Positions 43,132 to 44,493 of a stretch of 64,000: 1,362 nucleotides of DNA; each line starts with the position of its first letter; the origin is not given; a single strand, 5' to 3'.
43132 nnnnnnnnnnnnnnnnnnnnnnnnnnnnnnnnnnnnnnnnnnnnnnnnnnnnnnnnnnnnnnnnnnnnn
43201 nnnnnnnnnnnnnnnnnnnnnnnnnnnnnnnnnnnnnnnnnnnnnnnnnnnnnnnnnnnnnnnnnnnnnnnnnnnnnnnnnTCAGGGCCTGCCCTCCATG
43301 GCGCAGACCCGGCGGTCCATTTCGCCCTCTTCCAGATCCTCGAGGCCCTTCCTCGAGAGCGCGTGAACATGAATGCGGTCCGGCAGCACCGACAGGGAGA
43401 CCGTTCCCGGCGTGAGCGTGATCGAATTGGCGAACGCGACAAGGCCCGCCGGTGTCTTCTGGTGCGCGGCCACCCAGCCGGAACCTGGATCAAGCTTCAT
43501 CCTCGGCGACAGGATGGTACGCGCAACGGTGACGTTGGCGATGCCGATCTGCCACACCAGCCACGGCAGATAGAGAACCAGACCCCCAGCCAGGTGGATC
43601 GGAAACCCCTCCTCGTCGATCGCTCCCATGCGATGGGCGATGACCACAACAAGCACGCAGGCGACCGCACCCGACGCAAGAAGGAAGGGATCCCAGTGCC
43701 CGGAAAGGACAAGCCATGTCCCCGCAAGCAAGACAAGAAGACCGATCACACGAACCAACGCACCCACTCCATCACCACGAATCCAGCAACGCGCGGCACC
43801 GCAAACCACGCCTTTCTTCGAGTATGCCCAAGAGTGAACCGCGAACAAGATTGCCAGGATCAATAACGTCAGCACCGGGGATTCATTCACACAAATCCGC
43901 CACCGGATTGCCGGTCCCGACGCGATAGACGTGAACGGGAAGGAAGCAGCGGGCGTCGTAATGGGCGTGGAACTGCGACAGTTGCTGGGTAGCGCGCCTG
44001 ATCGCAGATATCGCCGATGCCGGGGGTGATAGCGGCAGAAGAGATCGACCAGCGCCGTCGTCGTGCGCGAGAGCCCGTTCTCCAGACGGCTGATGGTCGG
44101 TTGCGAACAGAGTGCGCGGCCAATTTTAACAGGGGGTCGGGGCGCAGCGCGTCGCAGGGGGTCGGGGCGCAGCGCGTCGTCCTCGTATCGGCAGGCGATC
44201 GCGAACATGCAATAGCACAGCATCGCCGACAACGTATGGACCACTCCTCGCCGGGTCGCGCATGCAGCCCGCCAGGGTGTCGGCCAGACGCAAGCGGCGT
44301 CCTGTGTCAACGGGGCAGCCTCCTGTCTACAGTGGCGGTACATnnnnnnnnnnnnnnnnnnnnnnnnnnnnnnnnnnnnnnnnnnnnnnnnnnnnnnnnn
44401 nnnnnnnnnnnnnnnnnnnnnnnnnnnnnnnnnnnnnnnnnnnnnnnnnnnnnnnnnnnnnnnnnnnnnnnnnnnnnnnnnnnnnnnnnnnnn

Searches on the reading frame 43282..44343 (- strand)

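Call 67: search_protein_families(library=pfam, proteins=[window:43282-44343:-], max_evalue=0.00001)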
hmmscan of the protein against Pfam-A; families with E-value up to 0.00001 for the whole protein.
window:43282-44343:- (353 aa): 2 families
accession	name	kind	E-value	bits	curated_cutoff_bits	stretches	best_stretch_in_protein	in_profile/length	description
PF01899.21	MNHE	-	6.5e-27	94.5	27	1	204-336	2-132/145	Na+/H+ ion antiporter subunit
PF13701.12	DDE_Tnp_1_4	-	6.5e-07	28.4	34.7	1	31-97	50-116/435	Transposase DDE domain group 1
